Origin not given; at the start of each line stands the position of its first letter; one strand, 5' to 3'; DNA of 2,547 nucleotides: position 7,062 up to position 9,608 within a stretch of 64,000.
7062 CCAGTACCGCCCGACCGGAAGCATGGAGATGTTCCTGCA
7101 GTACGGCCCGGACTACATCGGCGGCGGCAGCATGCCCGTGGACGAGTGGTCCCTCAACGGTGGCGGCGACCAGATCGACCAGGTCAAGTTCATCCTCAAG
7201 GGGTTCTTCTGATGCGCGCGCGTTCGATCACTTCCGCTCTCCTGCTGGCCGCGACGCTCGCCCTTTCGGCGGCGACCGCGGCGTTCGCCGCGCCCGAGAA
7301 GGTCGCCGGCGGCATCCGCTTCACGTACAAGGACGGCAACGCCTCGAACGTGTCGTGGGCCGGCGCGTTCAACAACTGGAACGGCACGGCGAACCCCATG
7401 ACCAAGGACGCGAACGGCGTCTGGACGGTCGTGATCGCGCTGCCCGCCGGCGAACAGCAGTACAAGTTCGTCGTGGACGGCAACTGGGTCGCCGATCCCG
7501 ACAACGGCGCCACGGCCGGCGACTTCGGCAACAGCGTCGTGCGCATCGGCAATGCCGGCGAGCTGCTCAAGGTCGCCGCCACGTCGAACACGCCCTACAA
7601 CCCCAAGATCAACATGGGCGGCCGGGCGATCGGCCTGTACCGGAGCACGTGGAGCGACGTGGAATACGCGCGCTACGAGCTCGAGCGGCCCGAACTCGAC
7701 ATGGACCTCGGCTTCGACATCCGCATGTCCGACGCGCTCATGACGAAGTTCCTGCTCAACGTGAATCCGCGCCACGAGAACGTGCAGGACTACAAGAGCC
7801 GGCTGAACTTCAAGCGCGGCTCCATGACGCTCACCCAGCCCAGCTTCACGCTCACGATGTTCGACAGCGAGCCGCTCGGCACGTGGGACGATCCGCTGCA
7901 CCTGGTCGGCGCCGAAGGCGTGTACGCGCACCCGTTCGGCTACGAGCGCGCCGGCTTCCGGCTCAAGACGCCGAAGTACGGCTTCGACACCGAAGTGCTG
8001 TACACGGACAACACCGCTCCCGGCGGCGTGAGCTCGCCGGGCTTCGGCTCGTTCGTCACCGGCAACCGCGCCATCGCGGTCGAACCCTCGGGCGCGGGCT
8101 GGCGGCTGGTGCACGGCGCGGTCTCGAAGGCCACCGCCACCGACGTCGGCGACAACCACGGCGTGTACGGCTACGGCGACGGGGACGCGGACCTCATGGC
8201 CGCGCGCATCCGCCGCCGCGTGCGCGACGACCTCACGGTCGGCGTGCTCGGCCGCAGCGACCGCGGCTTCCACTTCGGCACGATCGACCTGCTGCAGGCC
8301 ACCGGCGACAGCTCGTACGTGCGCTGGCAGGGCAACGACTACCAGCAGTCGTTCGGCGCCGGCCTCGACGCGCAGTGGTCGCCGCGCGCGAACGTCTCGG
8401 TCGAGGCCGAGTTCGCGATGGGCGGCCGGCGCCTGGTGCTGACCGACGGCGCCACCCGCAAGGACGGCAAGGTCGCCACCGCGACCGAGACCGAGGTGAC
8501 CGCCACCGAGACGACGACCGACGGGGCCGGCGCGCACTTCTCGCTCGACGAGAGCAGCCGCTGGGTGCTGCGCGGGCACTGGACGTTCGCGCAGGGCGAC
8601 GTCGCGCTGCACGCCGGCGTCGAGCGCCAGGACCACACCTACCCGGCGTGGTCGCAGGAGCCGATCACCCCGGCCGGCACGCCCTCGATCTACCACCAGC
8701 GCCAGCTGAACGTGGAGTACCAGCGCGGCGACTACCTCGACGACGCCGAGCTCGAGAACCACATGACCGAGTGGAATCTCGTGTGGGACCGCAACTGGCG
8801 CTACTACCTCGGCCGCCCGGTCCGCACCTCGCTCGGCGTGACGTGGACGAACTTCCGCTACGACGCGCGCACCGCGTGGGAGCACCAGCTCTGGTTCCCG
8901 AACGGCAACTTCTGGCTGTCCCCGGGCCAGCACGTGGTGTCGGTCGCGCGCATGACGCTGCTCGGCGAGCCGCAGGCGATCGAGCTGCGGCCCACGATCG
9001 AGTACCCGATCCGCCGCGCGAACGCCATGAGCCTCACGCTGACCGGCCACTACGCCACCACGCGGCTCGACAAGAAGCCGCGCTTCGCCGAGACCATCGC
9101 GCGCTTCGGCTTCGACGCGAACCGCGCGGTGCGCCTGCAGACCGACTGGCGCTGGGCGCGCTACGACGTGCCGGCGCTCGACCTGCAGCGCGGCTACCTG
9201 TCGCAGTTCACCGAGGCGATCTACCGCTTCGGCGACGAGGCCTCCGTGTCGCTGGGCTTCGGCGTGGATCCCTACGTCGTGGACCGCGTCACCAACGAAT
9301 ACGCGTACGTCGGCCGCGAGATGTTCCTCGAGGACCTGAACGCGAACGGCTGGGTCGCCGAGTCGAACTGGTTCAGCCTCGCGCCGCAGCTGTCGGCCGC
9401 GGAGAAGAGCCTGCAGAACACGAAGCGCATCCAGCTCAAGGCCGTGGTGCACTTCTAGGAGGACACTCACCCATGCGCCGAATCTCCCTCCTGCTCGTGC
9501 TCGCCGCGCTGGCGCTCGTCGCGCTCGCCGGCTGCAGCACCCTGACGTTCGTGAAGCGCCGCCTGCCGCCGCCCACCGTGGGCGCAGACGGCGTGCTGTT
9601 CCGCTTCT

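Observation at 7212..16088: CBM48-based, envelope-anchored alpha-glucan utilisation locus that does not follow the Sus (SusC/SusD) paradigm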

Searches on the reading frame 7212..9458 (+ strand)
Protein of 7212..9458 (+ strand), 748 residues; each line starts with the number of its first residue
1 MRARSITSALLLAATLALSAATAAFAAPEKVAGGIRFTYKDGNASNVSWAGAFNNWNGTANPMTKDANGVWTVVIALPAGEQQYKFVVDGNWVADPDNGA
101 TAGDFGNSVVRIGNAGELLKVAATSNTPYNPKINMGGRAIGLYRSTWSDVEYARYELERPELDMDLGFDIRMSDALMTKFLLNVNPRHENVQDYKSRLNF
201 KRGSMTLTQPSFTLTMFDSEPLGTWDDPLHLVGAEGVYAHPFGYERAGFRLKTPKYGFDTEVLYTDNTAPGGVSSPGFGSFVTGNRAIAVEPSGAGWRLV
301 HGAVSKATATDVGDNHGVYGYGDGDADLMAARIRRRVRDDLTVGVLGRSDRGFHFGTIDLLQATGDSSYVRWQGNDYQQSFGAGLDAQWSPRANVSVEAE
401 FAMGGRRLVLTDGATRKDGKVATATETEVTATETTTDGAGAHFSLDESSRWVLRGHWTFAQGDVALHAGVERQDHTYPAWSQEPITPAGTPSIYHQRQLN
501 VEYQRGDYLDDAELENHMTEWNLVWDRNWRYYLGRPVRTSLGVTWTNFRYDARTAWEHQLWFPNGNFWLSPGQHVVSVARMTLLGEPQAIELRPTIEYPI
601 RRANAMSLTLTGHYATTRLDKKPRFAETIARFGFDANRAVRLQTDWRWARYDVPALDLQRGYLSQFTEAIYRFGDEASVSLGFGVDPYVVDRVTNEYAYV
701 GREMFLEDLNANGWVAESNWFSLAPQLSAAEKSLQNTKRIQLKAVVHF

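Call 7: search_protein_families(library=pfam, proteins=[window:7212-9458:+], max_evalue=0.01)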
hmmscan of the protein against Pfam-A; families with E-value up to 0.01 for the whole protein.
window:7212-9458:+ (748 aa): 3 families
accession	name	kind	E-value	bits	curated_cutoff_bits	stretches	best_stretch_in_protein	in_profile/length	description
PF16561.11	AMPK1_CBM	-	3.5e-13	50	26.8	1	36-109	4-74/85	Glycogen recognition site of AMP-activated protein kinase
PF02922.24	CBM_48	-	6.9e-10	39.6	22.4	1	33-92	11-72/83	Carbohydrate-binding module 48 (Isoamylase N-terminal domain)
PF22058.2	X25_BaPul_like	-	0.00012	22.6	27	1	52-95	14-59/87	Pullulanase X25 domain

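Call 10: search_protein_families(library=ncbifam, proteins=[window:7212-9458:+], max_evalue=0.1)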
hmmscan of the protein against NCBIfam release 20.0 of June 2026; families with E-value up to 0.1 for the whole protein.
window:7212-9458:+ (748 aa): 4 families
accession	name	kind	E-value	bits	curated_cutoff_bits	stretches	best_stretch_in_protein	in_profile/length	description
NF011294.0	PRK14706.1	equivalog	1.8e-07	29.8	1284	1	24-91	32-99/642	1,4-alpha-glucan branching enzyme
NF003811.1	PRK05402.1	equivalog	4.2e-07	28.9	741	1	30-89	26-86/619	1,4-alpha-glucan branching protein GlgB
TIGR01515.1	branching_enzym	equivalog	8.8e-07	27.9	463.95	1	33-88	28-84/607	1,4-alpha-glucan branching enzyme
NF008967.0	PRK12313.1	equivalog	2.8e-06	26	577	1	34-91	39-96/633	1,4-alpha-glucan branching protein GlgB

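Call 11: find_homologous_proteins(query=window:7212-9458:+, max_evalue=0.001)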
Query window:7212-9458:+ (748 aa): 121 proteins with E <= 0.001 among 8000 candidates; the best 120 are listed.
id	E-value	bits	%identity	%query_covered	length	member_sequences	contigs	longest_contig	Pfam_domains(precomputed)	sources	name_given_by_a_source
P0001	0.0e+0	1737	100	100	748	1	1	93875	PF02922.25,PF16561.12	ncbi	ncbi:MAG: glycogen-binding domain-containing protein [Candidatus Eisenbacteria bacterium]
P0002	0.0e+0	1407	79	100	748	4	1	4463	PF02922.25,PF16561.12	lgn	-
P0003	0.0e+0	1345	76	100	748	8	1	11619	PF02922.25,PF16561.12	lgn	-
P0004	0.0e+0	1323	75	100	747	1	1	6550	PF02922.25,PF16561.12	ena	-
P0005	0.0e+0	1300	73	100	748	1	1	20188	PF02922.25,PF16561.12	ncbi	-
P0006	0.0e+0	1294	73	100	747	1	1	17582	PF02922.25,PF16561.12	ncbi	-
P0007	0.0e+0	1290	73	100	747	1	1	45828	PF02922.25,PF16561.12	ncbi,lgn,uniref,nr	ncbi:MAG: hypothetical protein HZA61_12200 [Candidatus Eisenbacteria bacterium]|uniref:AMP-activated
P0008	0.0e+0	1174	73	46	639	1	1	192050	PF02922.25,PF16561.12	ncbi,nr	ncbi:MAG: glycogen-binding domain-containing protein [Candidatus Eisenbacteria bacterium]|nr:glycoge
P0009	0.0e+0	1113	65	100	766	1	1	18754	PF02922.25,PF16561.12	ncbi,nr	ncbi:MAG: hypothetical protein IT348_09490 [Candidatus Eisenbacteria bacterium]|nr:hypothetical prot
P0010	0.0e+0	1100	63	100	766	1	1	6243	PF02922.25,PF16561.12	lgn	-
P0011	0.0e+0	1064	61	100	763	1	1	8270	PF02922.25,PF16561.12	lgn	-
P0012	1.2e-277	941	56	100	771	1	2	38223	PF02922.25,PF16561.12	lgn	-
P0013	4.5e-264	897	54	96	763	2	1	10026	PF02922.25,PF16561.12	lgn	-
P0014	1.2e-261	889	54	96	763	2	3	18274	PF02922.25,PF16561.12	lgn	-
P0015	1.2e-259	882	54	96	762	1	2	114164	PF02922.25,PF16561.12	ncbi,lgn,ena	-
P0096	1.1e-178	614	42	97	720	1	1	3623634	PF02922.25,PF16561.12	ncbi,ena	-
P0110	7.4e-104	367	33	96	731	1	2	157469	PF02922.25,PF16561.12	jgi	jgi:hypothetical protein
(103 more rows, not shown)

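Call 15: find_encoding_contigs(protein=P0096, flank=10000, max_places=2)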
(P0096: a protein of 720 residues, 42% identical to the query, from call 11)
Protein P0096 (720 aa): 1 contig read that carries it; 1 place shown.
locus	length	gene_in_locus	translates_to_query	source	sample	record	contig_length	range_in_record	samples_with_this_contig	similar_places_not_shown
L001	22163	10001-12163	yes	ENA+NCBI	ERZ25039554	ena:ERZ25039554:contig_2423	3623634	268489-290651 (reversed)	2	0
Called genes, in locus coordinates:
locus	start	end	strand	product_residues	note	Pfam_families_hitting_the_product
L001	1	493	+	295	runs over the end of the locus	PF00528:BPD_transp_1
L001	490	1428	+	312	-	PF00528:BPD_transp_1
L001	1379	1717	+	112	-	PF13683:rve_3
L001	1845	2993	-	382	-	PF00686:CBM_20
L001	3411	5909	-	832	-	PF18962:Por_Secre_tail (faint), PF13860:FlgD_ig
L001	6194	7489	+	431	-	-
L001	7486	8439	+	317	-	PF13729:TraF_2 (weak)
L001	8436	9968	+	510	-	-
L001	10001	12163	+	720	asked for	PF02922:CBM_48 (weak), PF16561:AMPK1_CBM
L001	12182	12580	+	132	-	PF16561:AMPK1_CBM (faint)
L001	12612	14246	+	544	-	PF13620:CarboxypepD_reg (faint), PF22058:X25_BaPul_like (faint)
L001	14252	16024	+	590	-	PF16561:AMPK1_CBM, PF22058:X25_BaPul_like (faint), PF16561:AMPK1_CBM, PF02922:CBM_48 (weak), PF16561:AMPK1_CBM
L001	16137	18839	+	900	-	PF02903:Alpha-amylase_N (faint), PF02922:CBM_48 (weak), PF16561:AMPK1_CBM, PF22058:X25_BaPul_like (faint), PF16561:AMPK1_CBM, PF00128:Alpha-amylase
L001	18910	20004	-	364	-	PF00005:ABC_tran, PF17912:OB_MalK, PF08402:TOBE_2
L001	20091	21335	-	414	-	PF00756:Esterase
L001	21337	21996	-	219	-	PF09335:VTT_dom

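Call 16: find_encoding_contigs(protein=P0110, flank=10000, max_places=2)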
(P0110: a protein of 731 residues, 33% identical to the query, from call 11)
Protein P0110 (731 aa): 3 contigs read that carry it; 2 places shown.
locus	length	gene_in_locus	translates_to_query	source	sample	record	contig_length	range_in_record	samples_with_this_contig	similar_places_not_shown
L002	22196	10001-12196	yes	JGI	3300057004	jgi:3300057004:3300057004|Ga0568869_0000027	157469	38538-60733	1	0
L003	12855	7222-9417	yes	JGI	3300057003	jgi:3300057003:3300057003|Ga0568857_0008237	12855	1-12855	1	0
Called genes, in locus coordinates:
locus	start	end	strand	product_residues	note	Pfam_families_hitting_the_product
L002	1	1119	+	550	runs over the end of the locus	PF00691:OmpA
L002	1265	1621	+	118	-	PF09413:DUF2007 (weak)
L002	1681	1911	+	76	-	-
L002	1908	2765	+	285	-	PF00005:ABC_tran, PF13304:AAA_21 (weak)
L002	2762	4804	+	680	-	PF12679:ABC2_membrane_2, PF12698:ABC2_membrane_3, PF01061:ABC2_membrane, PF12730:ABC2_membrane_4 (weak), PF02517:Rce1-like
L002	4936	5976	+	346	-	PF00356:LacI, PF00532:Peripla_BP_1, PF13407:Peripla_BP_4, PF13377:Peripla_BP_3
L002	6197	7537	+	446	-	-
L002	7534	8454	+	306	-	-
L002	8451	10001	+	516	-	-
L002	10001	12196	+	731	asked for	PF02922:CBM_48, PF16561:AMPK1_CBM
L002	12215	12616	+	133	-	PF16561:AMPK1_CBM (weak)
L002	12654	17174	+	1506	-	PF26120:CBM_1st_SusF (faint), PF07550:Shr-like_HID (faint), PF08308:PEGA (faint), PF09430:EMC7_beta-sandw (faint), PF13620:CarboxypepD_reg (weak), PF13715:CarbopepD_reg_2 (faint), PF14686:fn3_3 (faint), PF13620:CarboxypepD_reg (weak), +3 more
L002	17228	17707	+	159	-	PF02922:CBM_48, PF16561:AMPK1_CBM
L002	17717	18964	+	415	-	PF01547:SBP_bac_1, PF13416:SBP_bac_8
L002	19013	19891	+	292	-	PF00528:BPD_transp_1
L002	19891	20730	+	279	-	PF00528:BPD_transp_1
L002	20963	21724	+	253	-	PF22058:X25_BaPul_like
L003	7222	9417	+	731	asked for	PF02922:CBM_48, PF16561:AMPK1_CBM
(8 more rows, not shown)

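Call 24: search_solved_structures(query=A1, max_evalue=1)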
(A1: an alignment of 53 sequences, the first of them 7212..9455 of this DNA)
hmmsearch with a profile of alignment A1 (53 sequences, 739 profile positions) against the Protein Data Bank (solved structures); distinct sequences matched with E-value up to 1: 51.
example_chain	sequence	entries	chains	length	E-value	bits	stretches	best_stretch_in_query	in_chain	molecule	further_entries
1z0n_A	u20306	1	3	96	1.5e-16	63.2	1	50-118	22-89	5'-AMP-activated protein kinase, beta-1 subunit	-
2f15_A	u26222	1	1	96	3.2e-16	62.1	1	50-117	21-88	5'-AMP-activated protein kinase, beta-2 subunit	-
2lu3_A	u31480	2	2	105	3.9e-16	61.8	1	50-117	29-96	5'-AMP-activated protein kinase subunit beta-2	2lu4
4y0g_A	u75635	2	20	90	4.6e-16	61.6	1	50-111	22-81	5'-AMP-activated protein kinase subunit beta-2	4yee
1z0m_A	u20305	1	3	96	5.6e-16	61.3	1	50-118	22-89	5'-AMP-activated protein kinase, beta-1 subunit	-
4qfg_B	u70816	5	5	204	7.1e-16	61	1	50-118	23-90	5'-AMP-activated protein kinase subunit beta-1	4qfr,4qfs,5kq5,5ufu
4yef_A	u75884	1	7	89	9.5e-16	60.5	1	50-117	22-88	5'-AMP-activated protein kinase subunit beta-1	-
5t5t_B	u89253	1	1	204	9.5e-16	60.5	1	50-118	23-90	5'-AMP-activated protein kinase subunit beta-1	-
6c9f_B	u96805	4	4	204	1e-15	60.4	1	50-118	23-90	5'-AMP-activated protein kinase subunit beta-1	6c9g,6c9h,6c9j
4rer_B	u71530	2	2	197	1.8e-15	59.6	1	50-117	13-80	5'-AMP-activated protein kinase subunit beta-2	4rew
7jhg_B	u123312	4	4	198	1.8e-15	59.6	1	50-117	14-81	5'-AMP-activated protein kinase subunit beta-2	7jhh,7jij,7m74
6b2e_B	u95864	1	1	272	2.9e-15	58.9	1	50-117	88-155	5'-AMP-activated protein kinase subunit beta-2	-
6e4t_B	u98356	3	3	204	2.9e-15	58.9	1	50-118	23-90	5'-AMP-activated protein kinase subunit beta-1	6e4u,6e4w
4zhx_B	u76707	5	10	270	6.6e-15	57.7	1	50-118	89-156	5'-AMP-activated protein kinase subunit beta-1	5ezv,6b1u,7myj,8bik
4cfe_B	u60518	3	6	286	7.3e-15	57.6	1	50-118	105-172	5'-AMP-ACTIVATED PROTEIN KINASE SUBUNIT BETA-1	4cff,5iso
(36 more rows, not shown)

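Call 25: find_related_loci(query=A1, collection=genome_contigs, flank=10000)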
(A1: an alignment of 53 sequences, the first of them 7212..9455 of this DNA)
Query A1 (748 aa) in genome_contigs; peptide patterns used: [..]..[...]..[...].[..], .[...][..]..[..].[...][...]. (x = any residue, [..] = any of these).
599 stretches matched a pattern (row limit reached: there are more); 376 encode a relative of the query (tblastn E <= 1e-3); the best 80 are kept; 77 distinct loci.
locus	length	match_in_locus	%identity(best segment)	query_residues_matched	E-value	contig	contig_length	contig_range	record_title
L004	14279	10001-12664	73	1-748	0e+0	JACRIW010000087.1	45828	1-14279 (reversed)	MAG: Candidatus Eisenbacteria bacterium isolate NC_groundwater_1813_Pr3_B-0.1um_71_17 SR-2_scaffold_141_2947725, whole g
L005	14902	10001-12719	65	1-748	0e+0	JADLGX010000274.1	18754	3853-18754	MAG: Candidatus Eisenbacteria bacterium isolate SJ457 c_000000501731, whole genome shotgun sequence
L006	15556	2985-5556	54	1-748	0e+0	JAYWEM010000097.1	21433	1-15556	MAG: bacterium isolate GL97_UP_metabinner_3 GL97_UP_metabinner_3_96, whole genome shotgun sequence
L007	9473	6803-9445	51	6-748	0e+0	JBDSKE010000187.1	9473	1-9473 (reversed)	MAG: Candidatus Eisenbacteria bacterium isolate cluster1_bin.339 k127_11493039, whole genome shotgun sequence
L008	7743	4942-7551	53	11-748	0e+0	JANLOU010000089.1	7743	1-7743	MAG: Candidatus Eisenbacteria bacterium isolate OTE_38_metabat_53 OTE_38_k141_2156221, whole genome shotgun sequence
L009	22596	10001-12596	50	26-748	0e+0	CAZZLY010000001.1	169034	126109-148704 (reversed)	MAG TPA_asm: uncultured bacterium isolate SRP124364_co1_304 genome assembly, contig: NODE_11_length_169034_cov_15.028637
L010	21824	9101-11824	48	14-748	0e+0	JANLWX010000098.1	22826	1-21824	MAG: Candidatus Eisenbacteria bacterium isolate OTE_20_metabat_201 OTE_20_k141_578926, whole genome shotgun sequence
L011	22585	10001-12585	50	5-748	0e+0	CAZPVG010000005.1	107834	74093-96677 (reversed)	MAG TPA_asm: uncultured bacterium isolate SRP214966_co3_380 genome assembly, contig: NODE_47_length_107834_cov_9.604932,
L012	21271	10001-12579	49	25-748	0e+0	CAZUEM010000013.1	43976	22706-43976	MAG TPA_asm: uncultured bacterium isolate binchicken_co235_242 genome assembly, contig: NODE_2031_length_43976_cov_35.27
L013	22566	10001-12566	47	17-748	0e+0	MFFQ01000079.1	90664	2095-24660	MAG: Candidatus Eisenbacteria bacterium RBG_16_71_46 RBG_16_scaffold_361, whole genome shotgun sequence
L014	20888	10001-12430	44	28-748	0e+0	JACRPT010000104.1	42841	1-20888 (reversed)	MAG: Candidatus Eisenbacteria bacterium isolate NC_groundwater_1994_Pr3_S-0.65um_72_3 SR2-18-Sp65_coassembly_scaffold_35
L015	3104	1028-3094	44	24-673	0e+0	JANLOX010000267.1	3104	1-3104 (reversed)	MAG: Candidatus Eisenbacteria bacterium isolate OTE_38_metabat_510 OTE_38_k141_1326510, whole genome shotgun sequence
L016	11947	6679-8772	44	28-748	0e+0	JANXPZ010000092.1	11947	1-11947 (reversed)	MAG: Candidatus Eisenbacteria bacterium isolate GL140_4_concoct_147_sub GL140_4_k141_1411439, whole genome shotgun seque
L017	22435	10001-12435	43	9-748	0e+0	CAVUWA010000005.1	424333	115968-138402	MAG: Candidatus Eisenbacteria bacterium isolate MFD05684.bin.1.290 genome assembly, contig: contig_48734, whole genome s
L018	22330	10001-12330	73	1-748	4e-175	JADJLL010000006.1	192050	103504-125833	MAG: Candidatus Eisenbacteria bacterium isolate EsbW_18-Q3-R4-48_BAT3C.113 tig00010058-10-1919270, whole genome shotgun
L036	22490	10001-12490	35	1-748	7e-40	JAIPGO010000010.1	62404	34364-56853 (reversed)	MAG: Candidatus Cloacimonadota bacterium isolate Tobar13.5m-G51 Tobar13-5m-C507, whole genome shotgun sequence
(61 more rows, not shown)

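Call 35: predict_structure(alignment_id=A1)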
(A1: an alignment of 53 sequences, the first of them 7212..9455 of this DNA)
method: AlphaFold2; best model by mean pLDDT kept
length: 748 residues; sequences in the alignment: 53
mean_pLDDT: 85.8   pTM: 0.75
mean pLDDT of the five models: 85.8, 85.7, 85.4, 83.5, 82.9
residues with pLDDT >= 90: 340; 70-90: 317; 50-70: 74; < 50: 17
segments of 3 or more residues with pLDDT < 50: 1-4, 21-25, 125-130
pLDDT, mean of each block of 10 residues (from residue 1): 58 64 59 87 85 84 86 89 87 76 72 82 51 81 89 85 87 84 74 71 91 93 91 87 90 94 82 66 63 88 89 64 74 95 96 88 91 92 97 96 96 93 83 93 95 96 95 95 71 74 85 93 96 91 97 89 88 76 91 96 91 94 95 94 96 86 96 92 94 88 87 81 86 92 92
secondary structure, 60 per line:
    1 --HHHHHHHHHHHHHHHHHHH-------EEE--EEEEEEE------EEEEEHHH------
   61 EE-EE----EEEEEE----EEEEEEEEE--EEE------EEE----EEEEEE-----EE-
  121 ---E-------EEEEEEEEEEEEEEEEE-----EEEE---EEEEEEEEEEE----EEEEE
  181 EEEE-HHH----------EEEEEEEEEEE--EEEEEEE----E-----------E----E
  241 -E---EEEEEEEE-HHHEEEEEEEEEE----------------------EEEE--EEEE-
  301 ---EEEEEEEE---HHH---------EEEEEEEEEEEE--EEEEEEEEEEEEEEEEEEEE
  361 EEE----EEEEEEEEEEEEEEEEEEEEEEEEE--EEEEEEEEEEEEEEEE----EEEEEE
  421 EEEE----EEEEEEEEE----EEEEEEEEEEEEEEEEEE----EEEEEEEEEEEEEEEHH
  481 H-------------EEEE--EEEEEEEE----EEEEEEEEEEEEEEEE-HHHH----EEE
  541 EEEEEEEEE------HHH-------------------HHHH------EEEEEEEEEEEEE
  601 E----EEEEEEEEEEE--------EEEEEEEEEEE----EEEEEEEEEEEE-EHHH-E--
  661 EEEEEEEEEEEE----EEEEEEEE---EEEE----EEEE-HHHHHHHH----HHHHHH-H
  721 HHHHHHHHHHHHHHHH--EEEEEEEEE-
elements in order (helices of 4 or more, strands of 3 or more residues): H3-21 E29-31 E34-40 E47-51 E70-75 E80-88 E91-93 E100-102 E107-112 E132-148 E154-157 E161-171 E176-184 E199-209 E212-218 E246-253 E258-267 E290-293 E296-299 E304-311 E327-338 E341-363 E368-392 E395-410 E415-424 E429-437 E442-459 E464-478 E495-498 E501-508 E513-528 H530-533 E538-549 H578-581 E588-601 E606-616 E625-635 E640-651 E661-672 E677-684 E688-691 E696-699 H701-708 H713-718 H720-736 E739-747
